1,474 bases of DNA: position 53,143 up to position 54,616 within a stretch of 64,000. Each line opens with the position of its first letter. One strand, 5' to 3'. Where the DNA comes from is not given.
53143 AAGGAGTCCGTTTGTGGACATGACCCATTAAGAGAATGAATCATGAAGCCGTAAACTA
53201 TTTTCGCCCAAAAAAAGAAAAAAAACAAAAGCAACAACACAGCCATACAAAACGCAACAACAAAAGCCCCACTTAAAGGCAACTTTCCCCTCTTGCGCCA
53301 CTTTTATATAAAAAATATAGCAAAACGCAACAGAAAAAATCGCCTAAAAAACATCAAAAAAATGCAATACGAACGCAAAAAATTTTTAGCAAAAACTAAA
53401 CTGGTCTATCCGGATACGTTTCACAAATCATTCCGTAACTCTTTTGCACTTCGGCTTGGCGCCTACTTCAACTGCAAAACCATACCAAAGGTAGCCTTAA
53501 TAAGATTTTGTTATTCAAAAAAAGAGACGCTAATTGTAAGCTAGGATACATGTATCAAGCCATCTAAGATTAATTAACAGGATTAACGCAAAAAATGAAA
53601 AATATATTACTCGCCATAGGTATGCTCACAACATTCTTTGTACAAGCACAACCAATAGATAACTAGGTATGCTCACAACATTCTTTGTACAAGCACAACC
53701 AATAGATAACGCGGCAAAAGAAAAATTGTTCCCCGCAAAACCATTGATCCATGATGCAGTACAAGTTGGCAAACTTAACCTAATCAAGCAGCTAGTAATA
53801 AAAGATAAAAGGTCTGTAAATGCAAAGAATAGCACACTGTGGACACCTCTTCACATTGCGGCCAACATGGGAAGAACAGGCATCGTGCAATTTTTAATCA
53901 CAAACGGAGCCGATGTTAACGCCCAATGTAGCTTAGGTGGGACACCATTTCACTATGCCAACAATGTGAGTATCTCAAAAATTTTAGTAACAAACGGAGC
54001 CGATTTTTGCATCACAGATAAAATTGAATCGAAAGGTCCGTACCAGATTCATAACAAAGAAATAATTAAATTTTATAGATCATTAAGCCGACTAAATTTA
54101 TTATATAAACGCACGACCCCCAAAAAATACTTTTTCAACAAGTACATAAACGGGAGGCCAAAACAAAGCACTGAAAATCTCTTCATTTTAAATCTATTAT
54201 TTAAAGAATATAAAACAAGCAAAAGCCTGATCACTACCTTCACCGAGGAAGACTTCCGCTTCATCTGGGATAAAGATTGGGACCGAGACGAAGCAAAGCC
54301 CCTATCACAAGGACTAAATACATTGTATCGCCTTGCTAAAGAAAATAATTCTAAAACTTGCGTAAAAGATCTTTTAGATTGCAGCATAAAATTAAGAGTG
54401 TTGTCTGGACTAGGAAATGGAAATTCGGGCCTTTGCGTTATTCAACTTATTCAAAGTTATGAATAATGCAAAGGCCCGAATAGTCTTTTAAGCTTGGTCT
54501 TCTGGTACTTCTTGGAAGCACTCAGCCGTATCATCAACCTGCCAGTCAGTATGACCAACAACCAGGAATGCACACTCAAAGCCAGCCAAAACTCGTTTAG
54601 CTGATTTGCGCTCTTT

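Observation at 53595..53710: Perfect 47-bp tandem duplication splits the signal peptide off an ankyrin-repeat protein (frameshift switch or very recent inactivation)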

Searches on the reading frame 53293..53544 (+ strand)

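Call 8: search_protein_families(library=pfam, proteins=[window:53293-53544:+], max_evalue=0.01)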
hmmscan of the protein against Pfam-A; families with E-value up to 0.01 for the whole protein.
window:53293-53544:+ (83 aa): 1 family
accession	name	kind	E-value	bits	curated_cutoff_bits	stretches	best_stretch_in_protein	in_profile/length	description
PF09380.16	FERM_C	-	0.0063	17.4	23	1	19-68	33-78/93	FERM C-terminal PH-like domain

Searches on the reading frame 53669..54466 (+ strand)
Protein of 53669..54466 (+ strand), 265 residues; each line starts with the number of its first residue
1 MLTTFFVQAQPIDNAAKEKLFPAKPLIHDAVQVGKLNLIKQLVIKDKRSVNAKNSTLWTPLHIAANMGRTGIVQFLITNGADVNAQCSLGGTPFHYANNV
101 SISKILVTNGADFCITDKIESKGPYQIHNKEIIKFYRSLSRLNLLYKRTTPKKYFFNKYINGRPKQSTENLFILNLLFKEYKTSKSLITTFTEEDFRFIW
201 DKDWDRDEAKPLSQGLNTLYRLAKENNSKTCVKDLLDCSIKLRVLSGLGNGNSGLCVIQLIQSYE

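Call 9: find_encoding_contigs(protein=window:53669-54466:+, flank=3000, max_places=10)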
Protein window:53669-54466:+ (265 aa): 20 contigs read that carry it; 10 places shown.
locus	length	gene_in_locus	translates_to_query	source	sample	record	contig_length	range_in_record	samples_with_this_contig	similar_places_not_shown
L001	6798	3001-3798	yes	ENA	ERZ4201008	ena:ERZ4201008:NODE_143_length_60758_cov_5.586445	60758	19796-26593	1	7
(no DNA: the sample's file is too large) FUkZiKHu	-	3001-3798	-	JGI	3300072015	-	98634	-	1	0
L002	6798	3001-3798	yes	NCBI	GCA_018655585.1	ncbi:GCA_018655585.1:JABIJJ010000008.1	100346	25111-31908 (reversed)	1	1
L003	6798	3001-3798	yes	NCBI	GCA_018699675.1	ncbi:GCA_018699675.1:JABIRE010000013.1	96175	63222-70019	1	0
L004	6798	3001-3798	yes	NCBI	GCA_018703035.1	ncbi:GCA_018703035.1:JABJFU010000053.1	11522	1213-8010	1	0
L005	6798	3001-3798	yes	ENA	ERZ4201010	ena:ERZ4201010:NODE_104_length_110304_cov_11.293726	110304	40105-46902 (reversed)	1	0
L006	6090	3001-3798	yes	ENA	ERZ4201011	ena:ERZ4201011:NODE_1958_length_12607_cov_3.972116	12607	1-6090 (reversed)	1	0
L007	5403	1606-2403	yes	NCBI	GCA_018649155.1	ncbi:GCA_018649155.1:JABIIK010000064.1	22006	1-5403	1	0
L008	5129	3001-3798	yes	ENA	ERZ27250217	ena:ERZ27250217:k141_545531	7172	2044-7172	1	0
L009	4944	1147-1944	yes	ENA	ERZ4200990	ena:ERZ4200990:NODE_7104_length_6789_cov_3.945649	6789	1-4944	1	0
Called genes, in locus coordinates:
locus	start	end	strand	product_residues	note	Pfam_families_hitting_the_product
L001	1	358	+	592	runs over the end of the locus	-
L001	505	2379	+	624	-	PF00270:DEAD, PF04851:ResIII, PF18319:Zn_ribbon_PriA (weak), PF00271:Helicase_C (weak), PF18074:PriA_C (weak)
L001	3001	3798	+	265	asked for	PF12796:Ank_2, PF13637:Ank_4 (faint), PF13857:Ank_5, PF00023:Ank, PF13606:Ank_3 (weak)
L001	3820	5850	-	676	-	PF04760:IF2_N (weak), PF00009:GTP_EFTU, PF00071:Ras (faint), PF01926:MMR_HSR1, PF22042:EF-G_D2, PF11987:IF-2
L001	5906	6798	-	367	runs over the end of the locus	PF08529:NusA_N, PF13184:KH_NusA_1st, PF26594:KH_NusA_2nd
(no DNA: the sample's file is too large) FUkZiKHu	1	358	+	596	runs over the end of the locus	-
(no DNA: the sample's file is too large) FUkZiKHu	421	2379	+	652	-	PF04851:ResIII, PF00270:DEAD, PF18319:Zn_ribbon_PriA (weak), PF00271:Helicase_C (weak), PF18074:PriA_C (weak)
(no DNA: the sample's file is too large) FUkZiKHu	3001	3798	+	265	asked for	PF12796:Ank_2, PF13637:Ank_4 (faint), PF13857:Ank_5, PF00023:Ank, PF13606:Ank_3 (weak)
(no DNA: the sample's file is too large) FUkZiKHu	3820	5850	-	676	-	PF04760:IF2_N (weak), PF00009:GTP_EFTU, PF00071:Ras (faint), PF01926:MMR_HSR1, PF22042:EF-G_D2, PF11987:IF-2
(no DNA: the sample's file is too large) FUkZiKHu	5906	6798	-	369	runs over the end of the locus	PF08529:NusA_N, PF13184:KH_NusA_1st, PF26594:KH_NusA_2nd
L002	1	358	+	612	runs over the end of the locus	-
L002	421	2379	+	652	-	PF04851:ResIII, PF00270:DEAD, PF18319:Zn_ribbon_PriA (weak), PF00271:Helicase_C (weak), PF18074:PriA_C (weak)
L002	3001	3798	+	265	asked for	PF12796:Ank_2, PF13637:Ank_4 (faint), PF13857:Ank_5, PF00023:Ank, PF13606:Ank_3 (weak)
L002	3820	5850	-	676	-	PF04760:IF2_N (weak), PF00009:GTP_EFTU, PF00071:Ras (faint), PF01926:MMR_HSR1, PF22042:EF-G_D2, PF11987:IF-2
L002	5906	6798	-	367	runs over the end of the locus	PF08529:NusA_N, PF13184:KH_NusA_1st, PF26594:KH_NusA_2nd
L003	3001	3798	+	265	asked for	PF12796:Ank_2, PF13637:Ank_4 (faint), PF13857:Ank_5, PF00023:Ank, PF13606:Ank_3 (weak)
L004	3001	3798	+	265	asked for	PF12796:Ank_2, PF13637:Ank_4 (faint), PF13857:Ank_5, PF00023:Ank, PF13606:Ank_3 (weak)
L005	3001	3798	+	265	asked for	PF12796:Ank_2, PF13637:Ank_4 (faint), PF13857:Ank_5, PF00023:Ank, PF13606:Ank_3 (weak)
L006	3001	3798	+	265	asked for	PF12796:Ank_2, PF13637:Ank_4 (faint), PF13857:Ank_5, PF00023:Ank, PF13606:Ank_3 (weak)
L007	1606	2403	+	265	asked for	PF12796:Ank_2, PF13637:Ank_4 (faint), PF13857:Ank_5, PF00023:Ank, PF13606:Ank_3 (weak)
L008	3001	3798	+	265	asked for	PF12796:Ank_2, PF13637:Ank_4 (faint), PF13857:Ank_5, PF00023:Ank, PF13606:Ank_3 (weak)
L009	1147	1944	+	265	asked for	PF12796:Ank_2, PF13637:Ank_4 (faint), PF13857:Ank_5, PF00023:Ank, PF13606:Ank_3 (weak)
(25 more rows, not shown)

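Call 44: predict_structure(protein=window:53669-54466:+)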
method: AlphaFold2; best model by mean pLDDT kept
length: 265 residues; sequences in the alignment: 1
mean_pLDDT: 35.6   pTM: 0.28
mean pLDDT of the five models: 35.6, 32.8, 30.2, 27.0, 25.1
residues with pLDDT >= 90: 0; 70-90: 0; 50-70: 56; < 50: 209
segments of 3 or more residues with pLDDT < 50: 1-191, 248-265
pLDDT, mean of each block of 10 residues (from residue 1): 29 26 23 28 28 25 28 32 25 32 32 30 20 24 22 27 31 41 41 54 59 60 60 61 54 38 33
secondary structure, 60 per line:
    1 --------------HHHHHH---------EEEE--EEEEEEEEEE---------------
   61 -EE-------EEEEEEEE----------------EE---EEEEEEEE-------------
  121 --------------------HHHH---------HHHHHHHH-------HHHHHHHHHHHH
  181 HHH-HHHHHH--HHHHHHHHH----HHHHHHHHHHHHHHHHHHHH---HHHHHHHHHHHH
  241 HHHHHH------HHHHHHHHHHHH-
elements in order: H15-20 E30-33 E36-45 E71-78 E100-107 H141-144 H154-161 H169-183 H185-190 H193-201 H206-225 H229-246 H253-264
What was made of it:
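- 54029..54463 (+): Orphan C-terminal half (145 aa), predicted helical, with no relatives found. Call 44: the structure model is unusable (pLDDT 35.6).
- Tried and rejected: The single-sequence AlphaFold model was unusable (pLDDT 35.6, call 44), so no fold search was run.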

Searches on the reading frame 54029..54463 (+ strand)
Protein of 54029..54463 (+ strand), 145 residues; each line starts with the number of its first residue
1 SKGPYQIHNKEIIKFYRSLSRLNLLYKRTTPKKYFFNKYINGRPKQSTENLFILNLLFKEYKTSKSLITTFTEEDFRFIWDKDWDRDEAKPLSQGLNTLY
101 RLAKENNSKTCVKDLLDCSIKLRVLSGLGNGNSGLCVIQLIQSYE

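Call 58: search_protein_representatives(protein=window:54029-54463:+)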
Query: 145 residues. Proteins with E-value up to 0.001 (for the whole library): 3; up to 1e-10: 1; up to 1e-30: 1. The best 3 are listed.
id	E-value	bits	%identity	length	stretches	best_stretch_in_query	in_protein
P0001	2.6e-91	319.5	100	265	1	1-145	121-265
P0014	7.1e-06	42.6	27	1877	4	60-119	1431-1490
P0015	5.0e-04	36.6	-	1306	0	-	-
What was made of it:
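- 54029..54463 (+): Call 58: only the protein itself among 1.84 billion representatives.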
